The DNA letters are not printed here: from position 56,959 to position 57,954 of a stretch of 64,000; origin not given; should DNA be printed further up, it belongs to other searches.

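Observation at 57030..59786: Perfect 29-bp palindrome containing the Irr ICE-box consensus upstream of a VIT-transporter / SPC-type P1B-4 ATPase operon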

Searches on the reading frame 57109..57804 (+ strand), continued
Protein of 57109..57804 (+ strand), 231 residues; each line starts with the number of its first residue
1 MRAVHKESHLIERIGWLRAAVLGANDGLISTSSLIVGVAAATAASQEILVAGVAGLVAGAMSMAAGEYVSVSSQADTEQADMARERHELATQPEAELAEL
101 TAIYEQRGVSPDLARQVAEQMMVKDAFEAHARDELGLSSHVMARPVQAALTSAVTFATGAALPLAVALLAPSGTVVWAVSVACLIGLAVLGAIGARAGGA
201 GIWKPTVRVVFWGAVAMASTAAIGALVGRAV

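Call 49: search_solved_structures(query=window:57109-57804:+, max_evalue=0.001, show_alignments=1)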
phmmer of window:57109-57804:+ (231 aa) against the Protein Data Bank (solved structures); distinct sequences matched with E-value up to 0.001: 1.
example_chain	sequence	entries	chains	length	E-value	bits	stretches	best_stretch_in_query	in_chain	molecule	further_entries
6iu3_A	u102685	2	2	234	1.9e-21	80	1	4-224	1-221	VIT1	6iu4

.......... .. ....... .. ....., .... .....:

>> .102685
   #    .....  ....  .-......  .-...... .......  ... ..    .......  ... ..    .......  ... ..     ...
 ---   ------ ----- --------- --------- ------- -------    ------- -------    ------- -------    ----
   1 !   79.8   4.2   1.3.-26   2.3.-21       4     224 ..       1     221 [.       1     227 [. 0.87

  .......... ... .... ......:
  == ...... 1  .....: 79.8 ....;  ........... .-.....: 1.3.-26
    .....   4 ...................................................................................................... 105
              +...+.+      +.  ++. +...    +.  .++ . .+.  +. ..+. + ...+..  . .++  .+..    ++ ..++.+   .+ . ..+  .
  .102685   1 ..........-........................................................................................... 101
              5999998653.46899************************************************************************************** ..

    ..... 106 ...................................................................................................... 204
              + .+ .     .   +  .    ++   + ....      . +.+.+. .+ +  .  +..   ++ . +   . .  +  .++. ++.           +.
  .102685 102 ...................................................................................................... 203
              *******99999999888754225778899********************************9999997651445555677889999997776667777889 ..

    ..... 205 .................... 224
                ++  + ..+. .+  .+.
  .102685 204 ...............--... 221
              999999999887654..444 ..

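Call 59: find_encoding_contigs(protein=P0029, flank=3500, max_places=2)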
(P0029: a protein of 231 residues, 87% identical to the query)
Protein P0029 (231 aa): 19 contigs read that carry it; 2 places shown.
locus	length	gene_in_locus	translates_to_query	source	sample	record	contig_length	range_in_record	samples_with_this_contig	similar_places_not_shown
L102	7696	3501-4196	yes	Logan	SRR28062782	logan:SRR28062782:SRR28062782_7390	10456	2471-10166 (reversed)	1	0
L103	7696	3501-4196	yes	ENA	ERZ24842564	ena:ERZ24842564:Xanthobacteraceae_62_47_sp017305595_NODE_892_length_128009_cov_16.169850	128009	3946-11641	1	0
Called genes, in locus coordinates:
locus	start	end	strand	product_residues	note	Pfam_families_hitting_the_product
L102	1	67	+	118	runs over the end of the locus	?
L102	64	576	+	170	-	-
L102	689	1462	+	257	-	PF00027:cNMP_binding, PF13545:HTH_Crp_2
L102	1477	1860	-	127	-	-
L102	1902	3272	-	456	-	PF04055:Radical_SAM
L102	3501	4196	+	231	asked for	PF01988:VIT1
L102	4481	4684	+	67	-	-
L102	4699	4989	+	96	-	PF20132:DUF6522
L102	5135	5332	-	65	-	-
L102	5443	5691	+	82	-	-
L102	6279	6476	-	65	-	-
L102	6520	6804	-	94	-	-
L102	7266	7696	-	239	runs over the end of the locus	PF13145:Rotamase_2, PF13616:Rotamase_3, PF00639:Rotamase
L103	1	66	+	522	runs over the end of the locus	PF00033:Cytochrome_B, PF13631:Cytochrom_B_N_2, PF00037:Fer4 (weak), PF12837:Fer4_6 (weak), PF14697:Fer4_21 (weak), PF12838:Fer4_7, PF13187:Fer4_9, PF02662:FlpD, +5 more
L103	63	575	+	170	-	-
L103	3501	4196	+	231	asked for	PF01988:VIT1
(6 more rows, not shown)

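Call 60: find_encoding_contigs(protein=P0060, flank=3500, max_places=2)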
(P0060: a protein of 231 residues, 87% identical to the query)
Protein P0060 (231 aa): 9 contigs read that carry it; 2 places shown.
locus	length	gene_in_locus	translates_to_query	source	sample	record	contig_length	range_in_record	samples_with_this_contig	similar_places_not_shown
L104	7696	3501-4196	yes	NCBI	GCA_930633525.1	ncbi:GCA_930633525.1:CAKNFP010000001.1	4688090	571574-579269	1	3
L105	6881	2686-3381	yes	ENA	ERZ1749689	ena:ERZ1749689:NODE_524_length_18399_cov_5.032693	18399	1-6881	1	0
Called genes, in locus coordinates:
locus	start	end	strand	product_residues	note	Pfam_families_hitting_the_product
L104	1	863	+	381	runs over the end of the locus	PF25954:Beta-barrel_RND_2 (faint), PF25989:YknX_C (weak)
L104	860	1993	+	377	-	PF12704:MacB_PCD, PF02687:FtsX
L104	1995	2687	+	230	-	PF00005:ABC_tran, PF02463:SMC_N (faint), PF13304:AAA_21 (faint)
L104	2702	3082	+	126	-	-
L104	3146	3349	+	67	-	-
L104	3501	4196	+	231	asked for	PF01988:VIT1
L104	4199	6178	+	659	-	PF00122:E1-E2_ATPase, PF00702:Hydrolase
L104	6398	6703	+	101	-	PF13670:PepSY_2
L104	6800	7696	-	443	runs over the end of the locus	PF08521:2CSK_N (weak), PF26769:HAMP_PhoQ, PF00512:HisKA, PF02518:HATPase_c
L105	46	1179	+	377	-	PF12704:MacB_PCD, PF02687:FtsX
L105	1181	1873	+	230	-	PF00005:ABC_tran, PF02463:SMC_N (faint), PF13304:AAA_21 (faint)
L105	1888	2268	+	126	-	-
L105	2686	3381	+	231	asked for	PF01988:VIT1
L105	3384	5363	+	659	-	PF00122:E1-E2_ATPase, PF00702:Hydrolase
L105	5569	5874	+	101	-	PF13670:PepSY_2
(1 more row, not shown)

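Call 61: find_encoding_contigs(protein=P0098, flank=3500, max_places=2)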
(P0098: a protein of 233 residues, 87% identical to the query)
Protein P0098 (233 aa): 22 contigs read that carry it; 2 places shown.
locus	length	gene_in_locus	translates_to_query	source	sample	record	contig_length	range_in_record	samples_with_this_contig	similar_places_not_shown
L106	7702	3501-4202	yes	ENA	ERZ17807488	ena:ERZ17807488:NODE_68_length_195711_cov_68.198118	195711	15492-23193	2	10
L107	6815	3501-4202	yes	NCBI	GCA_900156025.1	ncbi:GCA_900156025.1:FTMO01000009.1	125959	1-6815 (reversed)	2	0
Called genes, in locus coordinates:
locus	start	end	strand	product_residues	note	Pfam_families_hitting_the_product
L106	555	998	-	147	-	PF20398:DUF6691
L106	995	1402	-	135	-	-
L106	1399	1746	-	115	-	PF12840:HTH_20, PF01022:HTH_5, PF12802:MarR_2 (weak)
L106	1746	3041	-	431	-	PF04273:BLH_phosphatase, PF00753:Lactamase_B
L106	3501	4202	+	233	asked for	PF01988:VIT1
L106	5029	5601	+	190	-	PF13274:SocA_Panacea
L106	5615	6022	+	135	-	-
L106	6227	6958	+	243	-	-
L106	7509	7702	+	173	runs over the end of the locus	-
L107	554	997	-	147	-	PF20398:DUF6691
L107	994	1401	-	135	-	-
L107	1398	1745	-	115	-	PF12840:HTH_20, PF01022:HTH_5, PF12802:MarR_2 (weak)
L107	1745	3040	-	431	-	PF04273:BLH_phosphatase, PF00753:Lactamase_B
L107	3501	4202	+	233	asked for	PF01988:VIT1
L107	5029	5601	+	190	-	PF13274:SocA_Panacea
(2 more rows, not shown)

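Call 62: find_encoding_contigs(protein=P0083, flank=3500, max_places=2)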
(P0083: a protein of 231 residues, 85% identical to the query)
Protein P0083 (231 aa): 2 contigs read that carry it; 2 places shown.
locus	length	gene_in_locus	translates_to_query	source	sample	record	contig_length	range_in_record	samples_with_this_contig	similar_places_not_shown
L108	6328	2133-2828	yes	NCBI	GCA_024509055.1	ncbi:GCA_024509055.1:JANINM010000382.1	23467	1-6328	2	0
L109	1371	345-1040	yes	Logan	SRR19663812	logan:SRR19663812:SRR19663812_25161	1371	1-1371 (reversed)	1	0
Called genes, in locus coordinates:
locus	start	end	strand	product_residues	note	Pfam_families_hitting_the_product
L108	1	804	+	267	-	PF01545:Cation_efflux, PF16916:ZT_dimer (weak)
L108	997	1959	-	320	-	PF00892:EamA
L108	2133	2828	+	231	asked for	PF01988:VIT1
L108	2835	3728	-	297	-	PF05425:CopD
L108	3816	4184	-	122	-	PF04234:CopC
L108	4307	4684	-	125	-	-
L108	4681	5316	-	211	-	-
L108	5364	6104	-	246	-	PF09490:CbtA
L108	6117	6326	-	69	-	PF09489:CbtB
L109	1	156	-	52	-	?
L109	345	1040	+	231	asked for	PF01988:VIT1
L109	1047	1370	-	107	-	?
